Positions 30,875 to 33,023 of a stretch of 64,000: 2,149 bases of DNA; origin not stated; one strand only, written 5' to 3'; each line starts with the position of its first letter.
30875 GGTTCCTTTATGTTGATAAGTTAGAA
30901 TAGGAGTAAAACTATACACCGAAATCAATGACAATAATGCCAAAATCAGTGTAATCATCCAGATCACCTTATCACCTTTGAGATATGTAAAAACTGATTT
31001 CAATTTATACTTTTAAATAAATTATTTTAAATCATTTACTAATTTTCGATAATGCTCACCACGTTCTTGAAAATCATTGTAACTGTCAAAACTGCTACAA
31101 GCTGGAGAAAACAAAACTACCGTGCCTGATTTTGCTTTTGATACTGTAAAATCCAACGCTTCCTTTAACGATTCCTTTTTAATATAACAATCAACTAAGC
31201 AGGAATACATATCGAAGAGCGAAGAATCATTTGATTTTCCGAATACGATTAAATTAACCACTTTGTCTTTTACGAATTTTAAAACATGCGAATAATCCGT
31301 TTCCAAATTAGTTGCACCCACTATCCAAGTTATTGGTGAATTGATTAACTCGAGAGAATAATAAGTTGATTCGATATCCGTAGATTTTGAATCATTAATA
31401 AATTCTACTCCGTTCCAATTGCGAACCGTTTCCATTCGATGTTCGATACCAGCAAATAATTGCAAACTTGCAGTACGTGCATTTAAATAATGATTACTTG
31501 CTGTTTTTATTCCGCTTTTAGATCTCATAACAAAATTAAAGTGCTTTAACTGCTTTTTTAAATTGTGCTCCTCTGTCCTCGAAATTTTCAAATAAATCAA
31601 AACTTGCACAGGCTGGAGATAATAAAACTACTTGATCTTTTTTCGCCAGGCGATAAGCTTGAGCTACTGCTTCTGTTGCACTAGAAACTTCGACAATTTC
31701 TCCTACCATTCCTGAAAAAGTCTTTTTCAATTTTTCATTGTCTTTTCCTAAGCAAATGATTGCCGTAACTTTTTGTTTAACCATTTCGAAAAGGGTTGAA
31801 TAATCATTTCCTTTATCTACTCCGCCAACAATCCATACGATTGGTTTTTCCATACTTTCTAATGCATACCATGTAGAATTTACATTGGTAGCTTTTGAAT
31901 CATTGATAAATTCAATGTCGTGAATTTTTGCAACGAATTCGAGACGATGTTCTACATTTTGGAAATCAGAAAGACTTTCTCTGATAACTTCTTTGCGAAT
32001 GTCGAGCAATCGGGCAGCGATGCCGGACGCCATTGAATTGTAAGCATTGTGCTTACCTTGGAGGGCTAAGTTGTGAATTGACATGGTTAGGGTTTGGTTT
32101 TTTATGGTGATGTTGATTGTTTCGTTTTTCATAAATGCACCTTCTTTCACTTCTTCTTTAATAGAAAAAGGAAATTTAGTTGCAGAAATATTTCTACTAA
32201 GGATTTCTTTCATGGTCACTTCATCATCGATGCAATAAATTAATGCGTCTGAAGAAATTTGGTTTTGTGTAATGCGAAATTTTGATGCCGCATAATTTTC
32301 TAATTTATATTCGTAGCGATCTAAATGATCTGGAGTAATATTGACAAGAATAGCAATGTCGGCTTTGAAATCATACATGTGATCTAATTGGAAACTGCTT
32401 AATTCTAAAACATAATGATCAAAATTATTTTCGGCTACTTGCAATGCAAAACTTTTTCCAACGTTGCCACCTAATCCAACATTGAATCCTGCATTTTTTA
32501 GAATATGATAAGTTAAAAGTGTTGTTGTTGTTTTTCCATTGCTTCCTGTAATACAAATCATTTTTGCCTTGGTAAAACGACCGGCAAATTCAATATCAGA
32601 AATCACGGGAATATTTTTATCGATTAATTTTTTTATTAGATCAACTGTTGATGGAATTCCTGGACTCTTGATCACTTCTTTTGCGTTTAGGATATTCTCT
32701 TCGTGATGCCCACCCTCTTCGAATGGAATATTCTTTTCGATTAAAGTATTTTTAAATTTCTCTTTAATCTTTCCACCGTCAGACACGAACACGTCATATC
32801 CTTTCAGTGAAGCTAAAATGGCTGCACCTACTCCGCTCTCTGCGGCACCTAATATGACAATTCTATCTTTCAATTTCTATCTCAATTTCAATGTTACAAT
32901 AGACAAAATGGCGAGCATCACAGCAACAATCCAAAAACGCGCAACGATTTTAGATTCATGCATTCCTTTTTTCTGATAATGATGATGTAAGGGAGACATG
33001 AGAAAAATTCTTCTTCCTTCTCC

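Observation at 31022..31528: Intact, diverged stand-alone MurD C-terminal domain gene inserted between murD and ftsW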

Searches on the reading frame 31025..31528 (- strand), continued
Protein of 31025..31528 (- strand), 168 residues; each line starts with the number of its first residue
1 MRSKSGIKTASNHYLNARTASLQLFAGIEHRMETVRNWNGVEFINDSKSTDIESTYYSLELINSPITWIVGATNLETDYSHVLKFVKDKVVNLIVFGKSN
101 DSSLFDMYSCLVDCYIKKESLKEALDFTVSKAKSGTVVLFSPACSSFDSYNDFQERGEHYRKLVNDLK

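Call 62: list_cluster_members(proteins=[window:31025-31528:-, L006:3863-4366:+, P0020, P0011, P0010, P0024, P0017, P0027, P0040, P0044])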
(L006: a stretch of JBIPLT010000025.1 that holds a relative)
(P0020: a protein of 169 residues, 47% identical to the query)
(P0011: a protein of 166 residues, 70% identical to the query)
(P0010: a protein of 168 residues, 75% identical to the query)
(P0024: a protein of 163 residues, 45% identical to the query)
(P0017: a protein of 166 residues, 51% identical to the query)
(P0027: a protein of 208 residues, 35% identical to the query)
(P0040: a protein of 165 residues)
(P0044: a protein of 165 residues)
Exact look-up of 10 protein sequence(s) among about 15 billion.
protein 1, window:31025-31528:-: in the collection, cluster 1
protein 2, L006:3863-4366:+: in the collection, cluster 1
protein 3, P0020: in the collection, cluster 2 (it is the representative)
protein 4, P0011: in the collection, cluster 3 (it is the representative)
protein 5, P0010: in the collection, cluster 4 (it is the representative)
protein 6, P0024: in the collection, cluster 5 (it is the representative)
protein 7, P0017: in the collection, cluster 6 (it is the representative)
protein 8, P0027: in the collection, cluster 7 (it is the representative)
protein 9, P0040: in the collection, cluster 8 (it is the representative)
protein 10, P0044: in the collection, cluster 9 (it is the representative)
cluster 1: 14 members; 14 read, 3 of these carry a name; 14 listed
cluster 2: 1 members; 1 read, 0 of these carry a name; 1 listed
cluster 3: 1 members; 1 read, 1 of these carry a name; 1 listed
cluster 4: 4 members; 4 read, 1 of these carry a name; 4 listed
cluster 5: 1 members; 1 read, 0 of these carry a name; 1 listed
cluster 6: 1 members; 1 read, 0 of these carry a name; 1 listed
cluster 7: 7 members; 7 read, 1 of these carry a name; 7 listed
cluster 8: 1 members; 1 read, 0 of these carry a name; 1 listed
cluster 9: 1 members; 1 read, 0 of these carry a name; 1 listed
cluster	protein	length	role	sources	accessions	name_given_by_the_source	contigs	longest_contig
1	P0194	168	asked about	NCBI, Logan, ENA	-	-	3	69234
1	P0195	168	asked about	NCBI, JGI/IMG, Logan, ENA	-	UDP-N-acetylmuramoylalanine--D-glutamate ligase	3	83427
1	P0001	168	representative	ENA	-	-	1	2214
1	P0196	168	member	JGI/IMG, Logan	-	UDP-N-acetylmuramoylalanine--D-glutamate ligase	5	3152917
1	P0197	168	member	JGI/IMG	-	UDP-N-acetylmuramoylalanine--D-glutamate ligase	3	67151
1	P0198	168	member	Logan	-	-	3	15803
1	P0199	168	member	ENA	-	-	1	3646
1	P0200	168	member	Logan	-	-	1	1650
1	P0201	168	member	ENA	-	-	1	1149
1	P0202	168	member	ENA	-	-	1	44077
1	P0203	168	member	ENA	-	-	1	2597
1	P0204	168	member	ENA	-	-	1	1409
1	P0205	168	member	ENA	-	-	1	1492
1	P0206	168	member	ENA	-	-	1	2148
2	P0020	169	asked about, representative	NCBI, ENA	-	-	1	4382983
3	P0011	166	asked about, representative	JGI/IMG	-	UDP-N-acetylmuramoylalanine--D-glutamate ligase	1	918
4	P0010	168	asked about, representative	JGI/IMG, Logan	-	UDP-N-acetylmuramoylalanine--D-glutamate ligase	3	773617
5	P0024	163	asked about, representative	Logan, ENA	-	-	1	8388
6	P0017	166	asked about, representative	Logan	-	-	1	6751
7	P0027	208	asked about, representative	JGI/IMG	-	-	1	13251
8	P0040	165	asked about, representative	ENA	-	-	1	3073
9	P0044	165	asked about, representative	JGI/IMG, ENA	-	-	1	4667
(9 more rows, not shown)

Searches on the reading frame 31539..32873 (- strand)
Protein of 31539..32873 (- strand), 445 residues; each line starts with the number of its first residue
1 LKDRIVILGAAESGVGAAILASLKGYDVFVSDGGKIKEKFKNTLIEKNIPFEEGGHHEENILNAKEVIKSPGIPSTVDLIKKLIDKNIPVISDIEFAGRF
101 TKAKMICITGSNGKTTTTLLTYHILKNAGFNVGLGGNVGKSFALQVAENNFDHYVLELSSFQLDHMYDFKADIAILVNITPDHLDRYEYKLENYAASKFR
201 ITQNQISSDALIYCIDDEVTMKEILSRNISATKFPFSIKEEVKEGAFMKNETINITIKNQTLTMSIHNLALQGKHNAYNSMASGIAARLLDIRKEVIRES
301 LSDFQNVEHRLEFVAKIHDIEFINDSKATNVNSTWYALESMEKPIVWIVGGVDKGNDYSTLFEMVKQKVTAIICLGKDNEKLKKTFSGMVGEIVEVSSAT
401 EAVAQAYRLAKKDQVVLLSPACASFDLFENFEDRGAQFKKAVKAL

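Call 5: search_protein_families(library=pfam, proteins=[window:31539-32873:-], max_evalue=0.01)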
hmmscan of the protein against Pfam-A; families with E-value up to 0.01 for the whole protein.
window:31539-32873:- (445 aa): 4 families
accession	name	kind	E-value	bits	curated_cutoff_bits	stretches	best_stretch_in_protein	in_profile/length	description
PF08245.18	Mur_ligase_M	-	3.1e-29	102.8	24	1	108-286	1-199/200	Mur ligase middle domain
PF02875.26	Mur_ligase_C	-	1.3e-15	58.8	28.4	1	309-422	1-127/127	Mur ligase, glutamate ligase domain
PF21377.3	MurD_N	-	5.9e-09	36.3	24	1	24-74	22-71/76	MurD N-terminal domain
PF21799.2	MurD-like_N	-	9.7e-07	29.4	27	1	4-91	2-87/88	Mur ligase MurD-like, N-terminal domain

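Call 17: search_protein_families(library=ncbifam, proteins=[window:31539-32873:-], max_evalue=0.01)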
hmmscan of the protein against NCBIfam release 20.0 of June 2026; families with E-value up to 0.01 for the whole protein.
window:31539-32873:- (445 aa): 25 families
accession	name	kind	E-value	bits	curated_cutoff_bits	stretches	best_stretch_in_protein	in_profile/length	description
TIGR01087.1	murD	equivalog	2.8e-119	399.1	211.95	1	4-443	1-440/441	UDP-N-acetylmuramoyl-L-alanine--D-glutamate ligase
TIGR01082.1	murC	equivalog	1.2e-37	130.1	335.1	1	15-325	10-322/449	UDP-N-acetylmuramate--L-alanine ligase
NF053647.1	pMurD2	equivalog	5.2e-32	111.2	550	2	7-205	5-207/405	pseudomurein biosynthesis peptide ligase pMurD2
NF053646.1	pMurD1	equivalog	1e-29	103.5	610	1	5-401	3-410/465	pseudomurein biosynthesis peptide ligase pMurD1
NF053645.1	pMurC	equivalog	1.1e-29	103.5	560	2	18-243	16-250/492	pseudomurein biosynthesis peptide ligase pMurC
NF001126.0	PRK00139.1-4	equivalog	3.7e-25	88.4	373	2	145-418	166-454/486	UDP-N-acetylmuramoyl-L-alanyl-D-glutamate--2,6-diaminopimelate ligase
TIGR01143.1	murF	subfamily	1.9e-22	79.8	288.6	1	101-417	72-402/418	UDP-N-acetylmuramoyl-tripeptide--D-alanyl-D-alanine ligase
TIGR01085.1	murE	subfamily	5.2e-20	71.8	257.3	2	145-325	150-337/472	UDP-N-acetylmuramyl-tripeptide synthetase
NF001124.0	PRK00139.1-2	equivalog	7e-18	64.6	476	1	103-325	109-356/500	UDP-N-acetylmuramoyl-L-alanyl-D-glutamate--2,6-diaminopimelate ligase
NF011171.0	PRK14573.1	equivalog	4.2e-15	54.7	1015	1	14-325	14-321/809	bifunctional UDP-N-acetylmuramate--L-alanine ligase/D-alanine--D-alanine ligase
NF010628.0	PRK14022.1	equivalog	4.8e-15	55.2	536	1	146-419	174-454/483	UDP-N-acetylmuramoyl-L-alanyl-D-glutamate--L-lysine ligase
NF008896.0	PRK11929.1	equivalog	1.3e-14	53.1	1023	2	101-314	110-349/965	bifunctional UDP-N-acetylmuramoyl-L-alanyl-D-glutamate--2,6-diaminopimelate ligase MurE/UDP-N-acetylmuramoyl-tripeptide--D-alanyl-D-alanine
TIGR01081.1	mpl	equivalog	1.8e-14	53.6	388.7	1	5-325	2-328/448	UDP-N-acetylmuramate:L-alanyl-gamma-D-glutamyl-meso-diaminopimelate ligase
NF001123.0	PRK00139.1-1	equivalog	4.5e-14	52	586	2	147-418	171-461/493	UDP-N-acetylmuramoyl-L-alanyl-D-glutamate--2,6-diaminopimelate ligase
NF008897.0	PRK11930.1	equivalog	5.8e-13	47.8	804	1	102-418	106-438/822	bifunctional UDP-N-acetylmuramoyl-tripeptide:D-alanyl-D-alanine ligase/alanine racemase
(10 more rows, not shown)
